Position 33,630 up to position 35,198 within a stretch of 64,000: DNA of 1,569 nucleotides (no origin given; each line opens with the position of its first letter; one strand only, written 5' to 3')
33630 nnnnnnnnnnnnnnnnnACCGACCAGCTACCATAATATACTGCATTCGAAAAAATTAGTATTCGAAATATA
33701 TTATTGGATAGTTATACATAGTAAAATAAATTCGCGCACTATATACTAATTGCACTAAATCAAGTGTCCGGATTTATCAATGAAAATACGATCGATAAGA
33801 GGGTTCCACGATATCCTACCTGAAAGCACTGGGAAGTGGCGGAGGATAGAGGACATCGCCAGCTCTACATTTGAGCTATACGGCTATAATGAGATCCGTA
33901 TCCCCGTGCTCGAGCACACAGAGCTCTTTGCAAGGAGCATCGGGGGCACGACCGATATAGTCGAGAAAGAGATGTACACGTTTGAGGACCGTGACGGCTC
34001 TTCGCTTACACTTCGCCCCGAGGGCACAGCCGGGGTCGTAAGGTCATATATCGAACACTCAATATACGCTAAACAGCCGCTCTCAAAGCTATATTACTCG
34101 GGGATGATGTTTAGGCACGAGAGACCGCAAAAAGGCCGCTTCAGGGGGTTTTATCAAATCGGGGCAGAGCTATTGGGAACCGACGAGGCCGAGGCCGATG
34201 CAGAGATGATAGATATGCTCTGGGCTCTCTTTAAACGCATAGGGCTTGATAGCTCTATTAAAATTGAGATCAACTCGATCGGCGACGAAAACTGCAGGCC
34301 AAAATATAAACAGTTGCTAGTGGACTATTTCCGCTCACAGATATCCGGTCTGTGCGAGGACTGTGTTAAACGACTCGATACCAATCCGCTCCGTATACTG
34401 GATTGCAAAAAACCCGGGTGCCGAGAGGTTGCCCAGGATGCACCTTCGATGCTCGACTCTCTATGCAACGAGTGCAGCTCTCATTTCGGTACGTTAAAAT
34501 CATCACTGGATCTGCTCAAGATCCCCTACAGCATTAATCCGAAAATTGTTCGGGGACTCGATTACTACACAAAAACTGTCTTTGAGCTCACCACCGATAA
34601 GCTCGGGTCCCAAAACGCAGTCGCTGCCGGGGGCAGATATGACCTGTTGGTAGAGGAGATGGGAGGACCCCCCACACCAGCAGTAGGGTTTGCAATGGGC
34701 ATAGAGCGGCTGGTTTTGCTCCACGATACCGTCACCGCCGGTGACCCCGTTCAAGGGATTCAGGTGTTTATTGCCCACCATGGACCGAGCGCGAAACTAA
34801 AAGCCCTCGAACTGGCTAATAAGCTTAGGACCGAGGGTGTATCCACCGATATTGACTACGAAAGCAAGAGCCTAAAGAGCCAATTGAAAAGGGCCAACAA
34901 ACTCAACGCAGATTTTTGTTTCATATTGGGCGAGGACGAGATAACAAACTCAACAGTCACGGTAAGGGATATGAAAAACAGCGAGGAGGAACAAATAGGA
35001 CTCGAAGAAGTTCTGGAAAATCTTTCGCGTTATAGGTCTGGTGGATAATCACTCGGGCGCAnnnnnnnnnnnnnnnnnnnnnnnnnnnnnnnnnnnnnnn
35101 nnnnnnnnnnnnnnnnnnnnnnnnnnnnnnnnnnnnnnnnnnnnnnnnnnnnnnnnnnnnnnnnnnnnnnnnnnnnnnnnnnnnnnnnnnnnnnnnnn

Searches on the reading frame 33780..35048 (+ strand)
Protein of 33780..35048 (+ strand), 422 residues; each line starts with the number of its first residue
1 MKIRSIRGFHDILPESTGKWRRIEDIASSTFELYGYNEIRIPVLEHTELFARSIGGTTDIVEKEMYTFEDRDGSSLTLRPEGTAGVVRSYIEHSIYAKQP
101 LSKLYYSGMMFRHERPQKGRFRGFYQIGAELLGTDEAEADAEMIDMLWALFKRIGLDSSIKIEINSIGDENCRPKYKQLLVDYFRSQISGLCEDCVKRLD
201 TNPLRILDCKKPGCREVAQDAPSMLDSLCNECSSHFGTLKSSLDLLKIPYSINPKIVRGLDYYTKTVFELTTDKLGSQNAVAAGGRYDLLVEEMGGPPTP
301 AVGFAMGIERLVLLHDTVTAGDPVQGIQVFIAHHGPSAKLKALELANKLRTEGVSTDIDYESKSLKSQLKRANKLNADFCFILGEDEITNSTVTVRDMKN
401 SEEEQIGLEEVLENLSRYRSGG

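Call 9: search_protein_families(library=pfam, proteins=[window:33780-35048:+])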
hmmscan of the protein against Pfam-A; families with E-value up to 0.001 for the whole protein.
window:33780-35048:+ (422 aa): 3 families
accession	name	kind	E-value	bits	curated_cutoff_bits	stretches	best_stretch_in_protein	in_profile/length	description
PF13393.11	tRNA-synt_His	-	1.1e-47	163.2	25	1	8-311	1-308/308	Histidyl-tRNA synthetase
PF03129.25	HGTP_anticodon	-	7e-17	61.8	21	1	328-416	1-92/94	Anticodon binding domain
PF00587.30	tRNA-synt_2b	-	1e-16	62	29.3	1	66-314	1-174/179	tRNA synthetase class II core domain (G, H, P, S and T)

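Call 11: find_related_loci(query=window:33780-35048:+, collection=genome_contigs, flank=10000)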
Query window:33780-35048:+ (422 aa) in genome_contigs; peptide patterns used: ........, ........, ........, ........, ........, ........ (x = any residue, [..] = any of these).
600 stretches matched a pattern (row limit reached: there are more); 600 encode a relative of the query (tblastn E <= 1e-3); the best 80 are kept; 80 distinct loci.
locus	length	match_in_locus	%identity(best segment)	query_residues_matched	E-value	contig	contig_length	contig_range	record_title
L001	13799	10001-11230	51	1-415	8e-144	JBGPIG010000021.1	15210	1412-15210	MAG: Nitrospirota bacterium isolate OBJ_0618_7090110_34 k141_10638193_length_15210_cov_9.9277, whole genome shotgun sequ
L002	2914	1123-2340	53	1-411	2e-151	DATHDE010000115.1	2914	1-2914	MAG TPA_asm: Nitrospirota bacterium isolate SMAG_U12385 k141_834155, whole genome shotgun sequence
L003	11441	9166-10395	52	1-415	2e-143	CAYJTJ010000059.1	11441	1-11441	MAG TPA_asm: uncultured Nitrospirota bacterium isolate ERP125453_co1_269 genome assembly, contig: NODE_6443_length_11441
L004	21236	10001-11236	50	1-415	7e-143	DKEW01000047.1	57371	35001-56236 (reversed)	MAG TPA_asm: Pelobacter sp. UBA6812 UBA6812_contig_6940, whole genome shotgun sequence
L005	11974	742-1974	50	3-415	5e-138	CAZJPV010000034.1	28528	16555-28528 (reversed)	MAG TPA_asm: uncultured Syntrophaceae bacterium isolate SRP098346_co1_215 genome assembly, contig: NODE_1222_length_2852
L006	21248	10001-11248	49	2-419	4e-135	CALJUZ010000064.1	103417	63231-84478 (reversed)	MAG TPA_asm: uncultured Firmicutes bacterium isolate SRR6713629_bin.27_CONCOCT_v1.1_MAG genome assembly, contig: ERZ7949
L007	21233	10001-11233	49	3-415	4e-135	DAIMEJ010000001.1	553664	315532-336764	MAG TPA_asm: Syntrophales bacterium isolate CTOTU18575 NODE_7_length_553664_cov_24.038982, whole genome shotgun sequence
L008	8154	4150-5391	50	3-416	8e-135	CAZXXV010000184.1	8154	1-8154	MAG TPA_asm: uncultured bacterium isolate binchicken_co376_252 genome assembly, contig: NODE_11062_length_8154_cov_8.753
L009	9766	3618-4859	48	3-418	3e-134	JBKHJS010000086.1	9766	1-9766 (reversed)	MAG: Desulfobacterales bacterium isolate D5M12_14 NODE_3239_length_9766_cov_31.631758, whole genome shotgun sequence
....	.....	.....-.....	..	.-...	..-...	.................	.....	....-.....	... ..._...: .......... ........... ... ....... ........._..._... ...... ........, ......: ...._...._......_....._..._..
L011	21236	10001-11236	47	3-415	1e-132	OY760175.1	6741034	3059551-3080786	MAG: uncultured Desulfospira sp. isolate 271fe3a7-c87a-42bf-b72a-f39fa9e244f5 genome assembly, chromosome: 1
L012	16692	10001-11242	48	4-417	8e-132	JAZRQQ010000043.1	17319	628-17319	MAG: Acutalibacteraceae bacterium isolate T1900045361_YK20190051.MAGScoT_cleanbin_000014 SGB_6816_k141_2689973, whole ge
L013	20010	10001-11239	48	1-412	5e-131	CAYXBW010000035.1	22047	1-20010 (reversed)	MAG TPA_asm: uncultured Christensenella sp. isolate SRP242652_co3_98 genome assembly, contig: NODE_1063_length_22047_cov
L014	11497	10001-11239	47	4-415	6e-131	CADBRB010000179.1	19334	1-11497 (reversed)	MAG: uncultured Ruminococcus sp. isolate RUG14223 genome assembly, contig: RUG14223_asm_179, whole genome shotgun sequen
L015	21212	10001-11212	49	2-409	2e-130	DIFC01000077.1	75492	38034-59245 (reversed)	MAG TPA_asm: Deltaproteobacteria bacterium UBA5758 UBA5758_contig_16169, whole genome shotgun sequence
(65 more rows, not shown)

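Call 17: find_encoding_contigs(protein=window:33780-35048:+, flank=2000, max_places=4)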
Protein window:33780-35048:+ (422 aa): no gene with exactly this product is on record in the collection.
